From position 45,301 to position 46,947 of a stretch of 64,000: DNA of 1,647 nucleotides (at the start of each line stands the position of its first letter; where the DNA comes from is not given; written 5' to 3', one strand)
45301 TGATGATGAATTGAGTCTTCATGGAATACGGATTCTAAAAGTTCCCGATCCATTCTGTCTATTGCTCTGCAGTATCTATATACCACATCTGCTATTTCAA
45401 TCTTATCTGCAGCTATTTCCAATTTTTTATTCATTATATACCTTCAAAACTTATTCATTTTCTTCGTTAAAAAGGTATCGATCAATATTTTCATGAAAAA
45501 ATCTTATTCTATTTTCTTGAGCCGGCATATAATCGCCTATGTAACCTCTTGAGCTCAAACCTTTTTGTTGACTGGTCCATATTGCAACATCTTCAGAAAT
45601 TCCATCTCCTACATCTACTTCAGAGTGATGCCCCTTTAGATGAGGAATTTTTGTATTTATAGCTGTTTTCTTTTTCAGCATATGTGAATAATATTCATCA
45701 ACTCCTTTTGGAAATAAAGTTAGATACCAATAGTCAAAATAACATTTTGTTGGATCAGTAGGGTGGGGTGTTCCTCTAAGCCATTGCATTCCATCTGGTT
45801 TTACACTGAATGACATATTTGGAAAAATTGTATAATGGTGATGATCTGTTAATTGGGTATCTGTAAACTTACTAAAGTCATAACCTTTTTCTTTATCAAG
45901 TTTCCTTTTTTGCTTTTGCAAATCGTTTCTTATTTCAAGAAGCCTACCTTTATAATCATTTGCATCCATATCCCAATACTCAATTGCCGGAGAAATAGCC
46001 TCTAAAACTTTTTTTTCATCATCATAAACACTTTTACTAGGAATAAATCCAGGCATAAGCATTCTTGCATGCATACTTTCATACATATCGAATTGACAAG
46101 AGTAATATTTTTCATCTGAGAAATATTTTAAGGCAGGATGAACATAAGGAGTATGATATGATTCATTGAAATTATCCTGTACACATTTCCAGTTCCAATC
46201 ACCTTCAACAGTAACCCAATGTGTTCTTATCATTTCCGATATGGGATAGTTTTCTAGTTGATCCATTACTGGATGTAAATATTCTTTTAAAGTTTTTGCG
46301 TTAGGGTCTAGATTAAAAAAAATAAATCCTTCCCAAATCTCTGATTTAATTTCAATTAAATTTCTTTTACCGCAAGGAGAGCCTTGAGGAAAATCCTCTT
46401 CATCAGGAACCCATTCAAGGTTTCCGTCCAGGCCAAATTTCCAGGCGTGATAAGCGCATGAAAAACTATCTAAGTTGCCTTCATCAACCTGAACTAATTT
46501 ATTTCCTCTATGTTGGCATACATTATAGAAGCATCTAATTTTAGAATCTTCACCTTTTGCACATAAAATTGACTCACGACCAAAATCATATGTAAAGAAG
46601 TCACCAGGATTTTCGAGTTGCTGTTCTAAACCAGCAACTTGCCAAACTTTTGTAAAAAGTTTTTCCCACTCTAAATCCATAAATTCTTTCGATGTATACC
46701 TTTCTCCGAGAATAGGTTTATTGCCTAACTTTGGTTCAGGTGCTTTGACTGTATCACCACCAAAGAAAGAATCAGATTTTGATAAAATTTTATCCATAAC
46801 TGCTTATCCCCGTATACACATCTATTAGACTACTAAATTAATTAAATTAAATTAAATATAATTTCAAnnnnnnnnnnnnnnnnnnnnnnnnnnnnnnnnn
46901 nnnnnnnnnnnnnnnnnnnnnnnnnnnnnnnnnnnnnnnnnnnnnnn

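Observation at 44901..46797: Rieske alpha gene followed 16 nt later by a SnoaL_4/NTF2-like gene: a possible cryptic oxygenase beta subunit (second copy at 35561-36082)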

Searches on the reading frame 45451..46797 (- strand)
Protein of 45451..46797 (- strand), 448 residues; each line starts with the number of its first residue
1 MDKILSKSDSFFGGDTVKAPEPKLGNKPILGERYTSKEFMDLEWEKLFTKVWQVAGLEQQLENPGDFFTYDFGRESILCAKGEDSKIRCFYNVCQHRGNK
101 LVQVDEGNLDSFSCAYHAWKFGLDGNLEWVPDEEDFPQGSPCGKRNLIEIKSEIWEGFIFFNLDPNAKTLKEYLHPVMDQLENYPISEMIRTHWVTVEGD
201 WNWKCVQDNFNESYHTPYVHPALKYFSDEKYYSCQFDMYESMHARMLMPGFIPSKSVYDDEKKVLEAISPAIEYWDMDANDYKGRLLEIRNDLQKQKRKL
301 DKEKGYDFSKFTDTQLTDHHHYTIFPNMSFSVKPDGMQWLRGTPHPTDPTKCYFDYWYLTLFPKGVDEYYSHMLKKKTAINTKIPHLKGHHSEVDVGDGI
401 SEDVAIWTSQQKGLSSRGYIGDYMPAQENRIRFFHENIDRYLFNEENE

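Call 3: search_protein_families(library=pfam, proteins=[window:45451-46797:-], max_evalue=1)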
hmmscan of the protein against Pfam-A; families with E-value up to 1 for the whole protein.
window:45451-46797:- (448 aa): 2 families
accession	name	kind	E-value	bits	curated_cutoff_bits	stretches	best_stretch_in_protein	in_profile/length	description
PF00848.25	Ring_hydroxyl_A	-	1.2e-29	104.2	24.9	1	191-442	6-206/208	Ring hydroxylating alpha subunit (catalytic domain)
PF00355.32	Rieske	-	2.3e-15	56.7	20.3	1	52-135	2-83/88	Rieske [2Fe-2S] domain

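Call 4: search_protein_families(library=ncbifam, proteins=[window:45451-46797:-], max_evalue=1)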
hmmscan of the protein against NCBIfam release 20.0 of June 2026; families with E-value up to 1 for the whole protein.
window:45451-46797:- (448 aa): 5 families
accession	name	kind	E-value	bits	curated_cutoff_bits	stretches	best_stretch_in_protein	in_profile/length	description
NF058607.1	GlBtMonoOxGbcA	equivalog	3.4e-31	108.1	670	1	34-223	38-225/420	glycine betaine monooxygenase oxygenase subunit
NF042946.1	3PPDioc_HcaE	equivalog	9.9e-31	107.2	830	1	32-221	19-215/450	3-phenylpropionate/cinnamic acid dioxygenase subunit alpha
TIGR03229.1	benzo_1_2_benA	equivalog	1e-25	90.5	780.95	1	31-221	18-216/433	benzoate 1,2-dioxygenase large subunit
TIGR03228.1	anthran_1_2_A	equivalog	3.7e-25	88.5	671.9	1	30-220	17-213/438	anthranilate 1,2-dioxygenase large subunit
NF041684.1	ant_diox_AndAc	equivalog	2.7e-23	82.2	750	1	34-220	28-222/418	anthranilate 1,2-dioxygenase large subunit AndAc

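Call 19: search_solved_structures(query=window:45451-46797:-, max_evalue=0.001)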
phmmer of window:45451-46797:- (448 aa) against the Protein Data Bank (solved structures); distinct sequences matched with E-value up to 0.001: 32.
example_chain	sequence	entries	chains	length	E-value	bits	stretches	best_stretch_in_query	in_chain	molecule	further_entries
6y9c_A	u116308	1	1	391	1.6e-29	106.4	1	34-232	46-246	Carnitine monooxygenase oxygenase subunit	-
6y8j_A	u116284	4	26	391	2.8e-29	105.6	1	34-232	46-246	Carnitine monooxygenase oxygenase subunit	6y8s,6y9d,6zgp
2gbw_A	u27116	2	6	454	1.2e-26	97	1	37-222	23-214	Biphenyl 2,3-Dioxygenase Alpha Subunit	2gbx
2ckf_A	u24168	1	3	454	1.2e-25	93.6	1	35-222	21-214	RING-HYDROXYLATING DIOXYGENASE ALPHA SUBUNIT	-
8k0a_A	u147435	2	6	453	1.4e-25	93.4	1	32-221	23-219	3-phenylpropionate/cinnamic acid dioxygenase subunit alpha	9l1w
3n0q_A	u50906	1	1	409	2.3e-25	92.7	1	34-228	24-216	Putative aromatic-ring hydroxylating dioxygenase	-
3en1_A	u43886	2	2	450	2.8e-25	92.4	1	33-183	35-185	Benzene 1,2-dioxygenase subunit alpha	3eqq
1uli_A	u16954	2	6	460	4.6e-25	91.7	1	33-183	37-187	biphenyl dioxygenase large subunit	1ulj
3gzx_A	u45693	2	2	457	1.4e-24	90.1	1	32-183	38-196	Biphenyl dioxygenase subunit alpha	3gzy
2hmj_A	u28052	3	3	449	4.1e-24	88.6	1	37-222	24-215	Naphthalene 1,2-dioxygenase alpha subunit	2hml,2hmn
4hjl_A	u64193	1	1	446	4.2e-24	88.5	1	37-222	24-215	Naphthalene 1,2-dioxygenase subunit alpha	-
1eg9_A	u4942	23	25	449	4.2e-24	88.5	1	37-222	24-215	PROTEIN (NAPHTHALENE 1,2-DIOXYGENASE ALPHA SUBUNIT) | NAPHTHALENE 1,2-DIOXYGENASE | NAPHTHALENE 1,2-DIOXYGENASE ALPHA SUBUNIT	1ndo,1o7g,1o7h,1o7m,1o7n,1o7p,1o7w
1wql_A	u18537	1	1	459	3.5e-23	85.5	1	29-216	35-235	iron-sulfur protein large subunit of cumene dioxygenase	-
3vca_A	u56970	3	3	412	2.4e-22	82.8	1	33-223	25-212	Ring-hydroxylating dioxygenase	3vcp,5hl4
9jp5_A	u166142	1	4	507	2.4e-22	82.7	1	32-223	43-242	Phthalate 3,4-dioxygenase alpha subunit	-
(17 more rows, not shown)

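Call 42: find_related_loci(query=A5, collection=metagenome_contigs, flank=4000)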
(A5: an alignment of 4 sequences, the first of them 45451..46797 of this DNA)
Query A5 (448 aa) in metagenome_contigs; peptide patterns used: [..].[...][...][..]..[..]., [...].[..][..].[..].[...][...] (x = any residue, [..] = any of these).
600 stretches matched a pattern (row limit reached: there are more); 398 encode a relative of the query (tblastn E <= 1e-3); the best 80 are kept; 80 distinct loci.
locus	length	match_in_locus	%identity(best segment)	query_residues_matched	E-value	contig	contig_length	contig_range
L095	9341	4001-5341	96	1-447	0e+0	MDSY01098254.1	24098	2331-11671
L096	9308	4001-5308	82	8-443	0e+0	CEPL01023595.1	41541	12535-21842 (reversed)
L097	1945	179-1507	57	2-444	0e+0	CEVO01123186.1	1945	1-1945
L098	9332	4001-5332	55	1-442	1e-173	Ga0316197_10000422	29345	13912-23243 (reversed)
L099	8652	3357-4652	56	18-447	5e-168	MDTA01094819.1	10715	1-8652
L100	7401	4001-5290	53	14-442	7e-164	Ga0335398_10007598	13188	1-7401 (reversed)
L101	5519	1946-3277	41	3-442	5e-109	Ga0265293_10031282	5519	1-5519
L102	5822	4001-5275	41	19-442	2e-106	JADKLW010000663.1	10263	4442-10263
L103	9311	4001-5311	41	20-442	9e-105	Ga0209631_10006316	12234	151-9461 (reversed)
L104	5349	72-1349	40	22-442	9e-98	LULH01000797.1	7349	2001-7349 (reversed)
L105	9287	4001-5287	39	22-442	4e-96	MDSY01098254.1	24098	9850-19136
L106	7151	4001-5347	37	18-443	1e-90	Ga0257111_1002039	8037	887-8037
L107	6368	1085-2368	40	24-442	2e-97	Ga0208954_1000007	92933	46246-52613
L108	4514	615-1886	36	32-442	4e-85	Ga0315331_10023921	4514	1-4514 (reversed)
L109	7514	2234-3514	33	32-445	1e-81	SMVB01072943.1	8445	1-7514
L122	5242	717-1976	30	24-445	4e-49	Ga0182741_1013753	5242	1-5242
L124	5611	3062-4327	28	24-445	1e-47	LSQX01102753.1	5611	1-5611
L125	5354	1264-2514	29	24-442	5e-45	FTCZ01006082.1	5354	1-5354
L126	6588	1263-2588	28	11-442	2e-44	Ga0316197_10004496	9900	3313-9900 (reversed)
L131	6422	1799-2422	36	22-221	2e-38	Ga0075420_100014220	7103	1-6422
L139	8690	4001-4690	32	15-244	2e-35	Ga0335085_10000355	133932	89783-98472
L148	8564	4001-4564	34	34-221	2e-33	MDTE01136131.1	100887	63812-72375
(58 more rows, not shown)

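Call 45: search_protein_families(library=pfam, alignment_id=A6, max_evalue=0.0001)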
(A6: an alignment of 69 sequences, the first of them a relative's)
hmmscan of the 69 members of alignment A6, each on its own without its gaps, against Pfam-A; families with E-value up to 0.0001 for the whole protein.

A. member 1, L095:5365-5901:+ (178 aa): 2 families
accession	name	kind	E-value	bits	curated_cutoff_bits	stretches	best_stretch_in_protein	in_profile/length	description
PF13577.12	SnoaL_4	-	8.7e-23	81.1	24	1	8-141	3-125/126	SnoaL-like domain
PF14534.12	DUF4440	-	7e-07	30.1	25.2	1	14-138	1-107/107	Domain of unknown function (DUF4440)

B. families by the number of members that match (of 69 scanned): 80 families (the first 25 are shown)
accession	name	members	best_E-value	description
PF13577.12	SnoaL_4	7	4.8e-28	SnoaL-like domain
PF05697.18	Trigger_N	5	1.6e-40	Bacterial trigger factor protein (TF)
PF05698.19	Trigger_C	5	1.6e-30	Bacterial trigger factor protein (TF) C-terminus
PF00903.31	Glyoxalase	3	2.6e-19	Glyoxalase/Bleomycin resistance protein/Dioxygenase superfamily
PF00355.32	Rieske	3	2.4e-16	Rieske [2Fe-2S] domain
PF14534.12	DUF4440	3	7e-07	Domain of unknown function (DUF4440)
PF01594.21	AI-2E_transport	2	1.9e-47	AI-2E family transporter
PF00106.31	adh_short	2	5.2e-44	short chain dehydrogenase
PF00551.24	Formyl_trans_N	2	9.6e-42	Formyl transferase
PF13561.12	adh_short_C2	2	3.6e-40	Enoyl-(Acyl carrier protein) reductase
PF13460.12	NAD_binding_10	2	2e-18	NAD(P)H-binding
PF08659.16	KR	2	1.1e-11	KR domain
PF13669.12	Glyoxalase_4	2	1.1e-11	Glyoxalase/Bleomycin resistance protein/Dioxygenase superfamily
PF13806.12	Rieske_2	2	9.9e-10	Rieske-like [2Fe-2S] domain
PF03992.22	ABM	2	4.3e-09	Antibiotic biosynthesis monooxygenase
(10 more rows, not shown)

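Call 60: search_protein_families(library=pfam, proteins=[L124:4339-4851:+, L097:1543-1923:+, L099:4680-5051:+, L104:1365-1715:+, L126:2740-3156:+, L131:3013-3348:+, L148:5099-5632:+, L139:5101-5817:+, L125:2544-3239:+, L122:1985-3007:+], max_evalue=0.01)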
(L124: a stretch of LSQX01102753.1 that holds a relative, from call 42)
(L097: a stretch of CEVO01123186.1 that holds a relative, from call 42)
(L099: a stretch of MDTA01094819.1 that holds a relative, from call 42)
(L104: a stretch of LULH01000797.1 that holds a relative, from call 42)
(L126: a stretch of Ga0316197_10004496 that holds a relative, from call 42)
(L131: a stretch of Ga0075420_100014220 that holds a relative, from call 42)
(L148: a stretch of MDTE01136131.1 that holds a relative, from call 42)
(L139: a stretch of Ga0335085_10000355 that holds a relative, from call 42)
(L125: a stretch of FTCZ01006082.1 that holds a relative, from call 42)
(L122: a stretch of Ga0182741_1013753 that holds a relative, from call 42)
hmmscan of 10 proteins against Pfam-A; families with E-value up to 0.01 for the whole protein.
L124:4339-4851:+ (170 aa): 4 families
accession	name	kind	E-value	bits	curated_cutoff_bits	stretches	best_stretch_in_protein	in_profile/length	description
PF00903.31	Glyoxalase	-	1.2e-18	68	20.6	1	4-137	1-121/121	Glyoxalase/Bleomycin resistance protein/Dioxygenase superfamily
PF13669.12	Glyoxalase_4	-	4.2e-09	37.1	27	1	6-114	1-95/109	Glyoxalase/Bleomycin resistance protein/Dioxygenase superfamily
PF13468.12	Glyoxalase_3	-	2.6e-06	28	25.1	1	5-119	1-102/176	Glyoxalase-like domain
PF22658.2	YycE-like_N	-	0.0032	17.7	27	1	12-35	7-30/52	YycE-like N-terminal domain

L097:1543-1923:+ (126 aa): 3 families
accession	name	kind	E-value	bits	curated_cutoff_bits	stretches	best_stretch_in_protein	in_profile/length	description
PF00355.32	Rieske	-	6.2e-16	58.5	20.3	1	8-92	3-87/88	Rieske [2Fe-2S] domain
PF13806.12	Rieske_2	-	1.3e-09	38.3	27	1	7-103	2-103/104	Rieske-like [2Fe-2S] domain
PF22543.2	Rieske_4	-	7.8e-05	23.4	28.4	1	11-79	4-76/119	Soluble Rieske-type ferredoxin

L099:4680-5051:+ (123 aa): 2 families
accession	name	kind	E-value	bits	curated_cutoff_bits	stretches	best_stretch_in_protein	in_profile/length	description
PF00355.32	Rieske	-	2.4e-16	59.9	20.3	1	13-91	9-87/88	Rieske [2Fe-2S] domain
PF13806.12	Rieske_2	-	1.1e-05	25.7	27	1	15-102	11-103/104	Rieske-like [2Fe-2S] domain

L104:1365-1715:+ (116 aa): 1 family
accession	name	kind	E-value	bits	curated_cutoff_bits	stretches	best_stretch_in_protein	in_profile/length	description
PF03992.22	ABM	-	4.3e-09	36.9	23.1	1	1-78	1-77/78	Antibiotic biosynthesis monooxygenase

L126:2740-3156:+ (138 aa): 0 families

L131:3013-3348:+ (111 aa): 0 families

L148:5099-5632:+ (177 aa): 1 family
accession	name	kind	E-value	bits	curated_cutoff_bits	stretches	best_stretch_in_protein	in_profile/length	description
PF00892.27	EamA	-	0.00063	20.5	28.2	1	31-131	4-102/135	EamA-like transporter family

L139:5101-5817:+ (238 aa): 7 families
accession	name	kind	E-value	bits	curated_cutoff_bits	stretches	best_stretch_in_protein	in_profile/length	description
PF01209.24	Ubie_methyltran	-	5.5e-40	137.6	20.1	1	16-235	8-233/233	ubiE/COQ5 methyltransferase family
PF08241.18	Methyltransf_11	-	1.5e-17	64.4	21.2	1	61-152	1-94/95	Methyltransferase domain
PF13649.12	Methyltransf_25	-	1.4e-16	61.3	27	1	60-149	1-97/97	Methyltransferase domain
PF13847.12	Methyltransf_31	-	4.7e-10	39.8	27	1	56-156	3-112/145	Methyltransferase domain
PF13489.12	Methyltransf_23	-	2.3e-06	27.9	27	1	47-219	11-163/164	Methyltransferase domain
PF08242.18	Methyltransf_12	-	2.9e-06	28.3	30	1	61-150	1-97/98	Methyltransferase domain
PF01728.25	FtsJ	-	4.3e-06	27.2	24.1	1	53-93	18-58/181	FtsJ-like methyltransferase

L125:2544-3239:+ (231 aa): 8 families
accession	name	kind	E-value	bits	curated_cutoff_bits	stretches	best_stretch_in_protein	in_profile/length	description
PF00106.31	adh_short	-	2.5e-39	135.2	26.6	1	3-194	2-190/195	short chain dehydrogenase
PF13561.12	adh_short_C2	-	4.2e-33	115.3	27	1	8-205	1-195/236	Enoyl-(Acyl carrier protein) reductase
PF08659.16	KR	-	1.1e-11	45.5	22.6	1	2-184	1-176/180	KR domain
PF13460.12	NAD_binding_10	-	7.2e-05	23.2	27.2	1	8-193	1-153/184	NAD(P)H-binding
PF01370.27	Epimerase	-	0.0003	20.7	20.9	1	4-93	1-80/240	NAD dependent epimerase/dehydratase family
PF23441.1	SDR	-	0.00049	20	27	1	2-191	8-199/258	SDR-like rossmann domain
PF04321.23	RmlD_sub_bind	-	0.0059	16.2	27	1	3-67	2-45/287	RmlD substrate binding domain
PF16363.11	GDP_Man_Dehyd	-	0.0079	16.1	27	0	5-71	1-73/332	GDP-mannose 4,6 dehydratase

L122:1985-3007:+ (340 aa): 10 families
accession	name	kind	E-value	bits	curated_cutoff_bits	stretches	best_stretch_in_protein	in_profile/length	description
PF13577.12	SnoaL_4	-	3.5e-26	92.1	24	1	167-303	1-126/126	SnoaL-like domain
PF00903.31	Glyoxalase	-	2.6e-19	70.2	20.6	1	5-139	2-121/121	Glyoxalase/Bleomycin resistance protein/Dioxygenase superfamily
PF13669.12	Glyoxalase_4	-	1.1e-11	45.4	27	1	6-127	1-108/109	Glyoxalase/Bleomycin resistance protein/Dioxygenase superfamily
PF13468.12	Glyoxalase_3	-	1.1e-06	29.2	25.1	1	6-124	2-111/176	Glyoxalase-like domain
PF14534.12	DUF4440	-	2.4e-05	25.2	25.2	1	175-299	1-107/107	Domain of unknown function (DUF4440)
PF18029.7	Glyoxalase_6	-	7.1e-05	23.9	23.6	1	8-136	2-102/106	Glyoxalase-like domain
PF13474.12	SnoaL_3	-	0.00045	21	22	0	175-266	1-84/121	SnoaL-like domain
PF12681.13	Glyoxalase_2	-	0.0012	19.2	30.1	0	92-143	64-117/118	Glyoxalase-like domain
PF12893.14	Lumazine_bd_2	-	0.0018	19.5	22.1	1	171-206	2-40/116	Putative lumazine-binding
PF22677.2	Ble-like_N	-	0.0018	18.4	24.5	1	7-31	4-28/41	Bleomycin resistance protein-like N-terminal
